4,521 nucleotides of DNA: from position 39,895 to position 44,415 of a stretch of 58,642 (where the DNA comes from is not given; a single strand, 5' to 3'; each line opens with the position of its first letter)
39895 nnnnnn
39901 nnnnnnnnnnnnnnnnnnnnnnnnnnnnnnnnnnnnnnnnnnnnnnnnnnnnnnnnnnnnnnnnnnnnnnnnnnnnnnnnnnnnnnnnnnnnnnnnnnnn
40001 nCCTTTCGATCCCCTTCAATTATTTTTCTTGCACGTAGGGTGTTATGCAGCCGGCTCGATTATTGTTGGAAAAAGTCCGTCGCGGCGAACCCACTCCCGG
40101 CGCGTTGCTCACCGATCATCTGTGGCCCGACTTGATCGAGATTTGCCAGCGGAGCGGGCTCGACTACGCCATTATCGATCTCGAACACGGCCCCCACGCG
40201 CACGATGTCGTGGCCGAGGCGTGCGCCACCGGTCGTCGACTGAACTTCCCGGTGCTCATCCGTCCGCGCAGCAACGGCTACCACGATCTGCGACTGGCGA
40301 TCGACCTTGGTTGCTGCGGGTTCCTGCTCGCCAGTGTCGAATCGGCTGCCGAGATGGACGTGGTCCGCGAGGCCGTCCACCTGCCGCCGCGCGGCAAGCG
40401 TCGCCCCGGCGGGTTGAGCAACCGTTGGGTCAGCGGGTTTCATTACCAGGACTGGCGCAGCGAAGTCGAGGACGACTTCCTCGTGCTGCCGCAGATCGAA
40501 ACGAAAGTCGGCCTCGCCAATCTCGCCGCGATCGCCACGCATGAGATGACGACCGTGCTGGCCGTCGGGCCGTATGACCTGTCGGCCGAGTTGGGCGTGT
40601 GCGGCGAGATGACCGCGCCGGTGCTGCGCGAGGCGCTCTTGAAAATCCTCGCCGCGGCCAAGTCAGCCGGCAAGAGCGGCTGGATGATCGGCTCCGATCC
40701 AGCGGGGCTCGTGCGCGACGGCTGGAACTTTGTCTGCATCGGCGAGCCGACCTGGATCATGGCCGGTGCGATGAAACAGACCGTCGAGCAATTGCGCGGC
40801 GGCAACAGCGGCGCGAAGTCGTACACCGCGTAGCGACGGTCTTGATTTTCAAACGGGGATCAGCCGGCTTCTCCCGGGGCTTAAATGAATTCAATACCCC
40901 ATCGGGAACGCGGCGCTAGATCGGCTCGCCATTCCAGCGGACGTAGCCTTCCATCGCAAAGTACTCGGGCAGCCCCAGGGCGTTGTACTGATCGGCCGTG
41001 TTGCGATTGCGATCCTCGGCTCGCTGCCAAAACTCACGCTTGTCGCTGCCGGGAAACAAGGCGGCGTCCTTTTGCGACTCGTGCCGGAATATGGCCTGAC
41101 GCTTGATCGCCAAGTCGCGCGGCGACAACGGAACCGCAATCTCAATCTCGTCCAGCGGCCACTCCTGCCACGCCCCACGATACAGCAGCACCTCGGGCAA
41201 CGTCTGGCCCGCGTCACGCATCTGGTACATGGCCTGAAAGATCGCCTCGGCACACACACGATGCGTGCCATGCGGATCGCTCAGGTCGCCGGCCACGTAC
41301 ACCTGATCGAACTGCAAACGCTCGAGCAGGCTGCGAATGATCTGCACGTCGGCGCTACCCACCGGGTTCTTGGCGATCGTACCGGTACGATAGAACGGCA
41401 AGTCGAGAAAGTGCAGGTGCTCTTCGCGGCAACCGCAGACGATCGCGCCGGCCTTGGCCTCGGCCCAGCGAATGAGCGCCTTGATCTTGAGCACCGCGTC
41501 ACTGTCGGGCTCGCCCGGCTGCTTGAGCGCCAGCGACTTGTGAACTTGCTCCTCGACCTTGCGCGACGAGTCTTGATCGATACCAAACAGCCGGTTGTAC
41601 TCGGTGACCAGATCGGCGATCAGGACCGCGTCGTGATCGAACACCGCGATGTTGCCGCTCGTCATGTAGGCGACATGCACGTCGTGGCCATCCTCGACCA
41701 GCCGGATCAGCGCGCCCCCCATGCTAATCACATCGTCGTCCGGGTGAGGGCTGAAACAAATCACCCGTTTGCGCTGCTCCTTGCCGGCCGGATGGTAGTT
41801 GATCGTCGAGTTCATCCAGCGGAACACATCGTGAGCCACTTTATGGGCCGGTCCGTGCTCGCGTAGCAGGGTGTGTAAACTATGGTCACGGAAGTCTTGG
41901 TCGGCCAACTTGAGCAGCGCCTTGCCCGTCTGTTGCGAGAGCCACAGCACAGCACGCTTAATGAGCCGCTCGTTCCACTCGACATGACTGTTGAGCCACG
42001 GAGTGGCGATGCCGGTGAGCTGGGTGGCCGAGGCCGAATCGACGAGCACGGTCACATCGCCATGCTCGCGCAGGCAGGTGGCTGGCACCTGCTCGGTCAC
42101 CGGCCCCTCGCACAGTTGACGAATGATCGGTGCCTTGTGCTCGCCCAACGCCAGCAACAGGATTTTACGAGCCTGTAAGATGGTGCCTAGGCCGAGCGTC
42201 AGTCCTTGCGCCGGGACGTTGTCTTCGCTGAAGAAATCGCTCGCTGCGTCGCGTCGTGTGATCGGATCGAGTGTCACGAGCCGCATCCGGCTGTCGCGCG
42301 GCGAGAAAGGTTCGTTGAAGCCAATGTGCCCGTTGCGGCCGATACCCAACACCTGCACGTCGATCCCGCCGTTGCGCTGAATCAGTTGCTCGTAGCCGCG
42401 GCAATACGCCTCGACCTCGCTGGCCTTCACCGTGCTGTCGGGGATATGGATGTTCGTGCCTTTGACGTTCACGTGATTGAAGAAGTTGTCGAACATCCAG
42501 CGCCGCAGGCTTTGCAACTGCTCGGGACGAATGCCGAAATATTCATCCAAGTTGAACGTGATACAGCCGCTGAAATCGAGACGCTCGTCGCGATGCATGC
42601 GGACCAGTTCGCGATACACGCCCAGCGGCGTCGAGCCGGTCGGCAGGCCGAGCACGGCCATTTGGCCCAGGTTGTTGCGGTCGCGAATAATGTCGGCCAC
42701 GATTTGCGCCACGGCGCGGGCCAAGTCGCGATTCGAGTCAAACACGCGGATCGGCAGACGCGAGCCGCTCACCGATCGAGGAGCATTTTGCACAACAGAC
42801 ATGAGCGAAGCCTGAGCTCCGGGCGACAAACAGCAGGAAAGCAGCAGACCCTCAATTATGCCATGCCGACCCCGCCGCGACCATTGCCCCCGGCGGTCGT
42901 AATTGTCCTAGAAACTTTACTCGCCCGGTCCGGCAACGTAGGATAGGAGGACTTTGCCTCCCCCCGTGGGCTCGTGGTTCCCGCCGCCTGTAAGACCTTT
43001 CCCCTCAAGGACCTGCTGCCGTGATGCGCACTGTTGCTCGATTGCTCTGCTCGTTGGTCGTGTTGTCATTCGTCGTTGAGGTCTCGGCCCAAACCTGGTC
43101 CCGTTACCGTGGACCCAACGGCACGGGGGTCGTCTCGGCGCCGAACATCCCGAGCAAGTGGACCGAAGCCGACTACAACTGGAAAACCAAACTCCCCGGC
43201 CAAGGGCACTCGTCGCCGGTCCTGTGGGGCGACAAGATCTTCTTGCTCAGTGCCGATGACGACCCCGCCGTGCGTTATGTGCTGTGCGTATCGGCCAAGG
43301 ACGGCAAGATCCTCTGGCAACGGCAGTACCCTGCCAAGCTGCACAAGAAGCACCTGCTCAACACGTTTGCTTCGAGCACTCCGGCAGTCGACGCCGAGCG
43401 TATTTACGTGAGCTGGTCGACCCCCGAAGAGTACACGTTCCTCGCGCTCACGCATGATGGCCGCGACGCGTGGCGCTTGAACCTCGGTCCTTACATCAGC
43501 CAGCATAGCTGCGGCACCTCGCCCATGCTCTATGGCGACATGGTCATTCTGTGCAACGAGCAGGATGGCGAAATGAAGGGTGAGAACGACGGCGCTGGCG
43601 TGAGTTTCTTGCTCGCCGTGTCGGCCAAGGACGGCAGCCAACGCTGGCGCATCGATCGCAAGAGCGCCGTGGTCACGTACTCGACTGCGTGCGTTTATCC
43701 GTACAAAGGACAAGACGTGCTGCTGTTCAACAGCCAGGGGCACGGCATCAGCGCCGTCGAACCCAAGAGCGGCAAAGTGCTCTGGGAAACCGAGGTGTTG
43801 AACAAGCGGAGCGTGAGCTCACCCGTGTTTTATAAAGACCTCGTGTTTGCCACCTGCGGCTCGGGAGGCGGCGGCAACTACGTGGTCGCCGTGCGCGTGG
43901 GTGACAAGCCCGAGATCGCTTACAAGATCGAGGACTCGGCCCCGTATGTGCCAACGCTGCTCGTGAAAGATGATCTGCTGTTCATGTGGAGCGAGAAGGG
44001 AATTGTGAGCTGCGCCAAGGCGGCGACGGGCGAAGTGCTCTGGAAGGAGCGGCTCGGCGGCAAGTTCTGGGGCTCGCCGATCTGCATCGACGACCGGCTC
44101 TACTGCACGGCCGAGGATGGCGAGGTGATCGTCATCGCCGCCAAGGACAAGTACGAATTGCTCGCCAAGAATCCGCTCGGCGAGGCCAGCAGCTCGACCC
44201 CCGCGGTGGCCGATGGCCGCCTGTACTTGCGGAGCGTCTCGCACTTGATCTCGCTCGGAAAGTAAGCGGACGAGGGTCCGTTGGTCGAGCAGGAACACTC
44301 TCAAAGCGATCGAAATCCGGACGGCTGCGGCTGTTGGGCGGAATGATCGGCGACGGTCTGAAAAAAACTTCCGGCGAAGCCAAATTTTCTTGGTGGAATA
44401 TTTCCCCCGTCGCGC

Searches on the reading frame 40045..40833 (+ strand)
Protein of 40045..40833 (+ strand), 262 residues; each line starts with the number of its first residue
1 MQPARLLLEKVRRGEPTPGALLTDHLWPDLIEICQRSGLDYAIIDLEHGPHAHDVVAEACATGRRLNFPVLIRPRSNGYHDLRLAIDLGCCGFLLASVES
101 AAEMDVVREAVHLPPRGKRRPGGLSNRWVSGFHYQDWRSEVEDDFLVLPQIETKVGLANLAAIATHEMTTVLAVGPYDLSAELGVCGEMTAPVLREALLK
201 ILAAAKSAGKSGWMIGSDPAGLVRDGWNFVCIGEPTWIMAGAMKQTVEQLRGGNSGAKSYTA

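Call 60: search_protein_families(library=pfam, proteins=[window:40045-40833:+], max_evalue=0.0001)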
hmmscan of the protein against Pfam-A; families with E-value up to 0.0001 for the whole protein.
window:40045-40833:+ (262 aa): 1 family
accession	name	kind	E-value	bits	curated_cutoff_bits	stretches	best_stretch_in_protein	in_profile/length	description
PF03328.21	HpcH_HpaI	-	2e-21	76.8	25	1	28-226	11-205/221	HpcH/HpaI aldolase/citrate lyase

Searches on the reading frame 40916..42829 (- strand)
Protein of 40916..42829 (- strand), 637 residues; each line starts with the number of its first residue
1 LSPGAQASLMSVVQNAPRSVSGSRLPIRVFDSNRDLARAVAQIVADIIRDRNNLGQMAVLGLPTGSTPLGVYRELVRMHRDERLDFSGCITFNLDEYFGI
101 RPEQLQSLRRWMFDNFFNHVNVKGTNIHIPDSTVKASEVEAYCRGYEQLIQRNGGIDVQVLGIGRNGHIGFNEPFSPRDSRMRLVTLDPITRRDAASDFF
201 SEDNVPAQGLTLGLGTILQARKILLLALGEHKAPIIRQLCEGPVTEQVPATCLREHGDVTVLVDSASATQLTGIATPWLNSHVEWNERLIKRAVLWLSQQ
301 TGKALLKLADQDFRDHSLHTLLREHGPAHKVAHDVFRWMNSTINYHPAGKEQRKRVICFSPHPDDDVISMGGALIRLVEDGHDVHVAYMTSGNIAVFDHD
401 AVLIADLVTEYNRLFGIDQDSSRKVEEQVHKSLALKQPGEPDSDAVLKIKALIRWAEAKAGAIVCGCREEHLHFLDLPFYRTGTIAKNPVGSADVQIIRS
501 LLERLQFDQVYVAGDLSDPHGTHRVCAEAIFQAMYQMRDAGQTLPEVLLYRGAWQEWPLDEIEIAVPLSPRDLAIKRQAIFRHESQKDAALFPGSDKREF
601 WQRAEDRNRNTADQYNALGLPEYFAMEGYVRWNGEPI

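Call 20: search_protein_families(library=pfam, proteins=[window:40916-42829:-], max_evalue=0.001)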
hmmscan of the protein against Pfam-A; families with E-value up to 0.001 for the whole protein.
window:40916-42829:- (637 aa): 2 families
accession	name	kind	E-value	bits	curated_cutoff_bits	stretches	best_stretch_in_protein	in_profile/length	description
PF01182.26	Glucosamine_iso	-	7.6e-20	72.2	27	1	32-259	2-223/225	Glucosamine-6-phosphate isomerases/6-phosphogluconolactonase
PF02585.22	PIG-L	-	2.6e-16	60.8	28.2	1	358-533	2-128/129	GlcNAc-PI de-N-acetylase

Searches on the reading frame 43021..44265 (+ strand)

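Call 20: search_protein_families(library=pfam, proteins=[window:43021-44265:+], max_evalue=0.001)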
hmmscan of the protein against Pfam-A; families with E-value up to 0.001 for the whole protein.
window:43021-44265:+ (414 aa): 3 families
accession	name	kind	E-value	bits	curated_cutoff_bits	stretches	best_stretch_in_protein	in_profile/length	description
PF13360.13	PQQ_2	-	1.7e-30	106.8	27.6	2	88-291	6-184/233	Outer membrane protein assembly factor BamB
PF13570.13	Beta-prop_ACSF4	-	2.4e-18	67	133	2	51-279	124-319/329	Beta-alanine-activating enzyme, beta-propeller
PF01011.28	PQQ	-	2.1e-05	23.9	26.7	0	222-260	48-86/595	Glucose/ethanol/alcohol dehydrogenase, beta-propeller domain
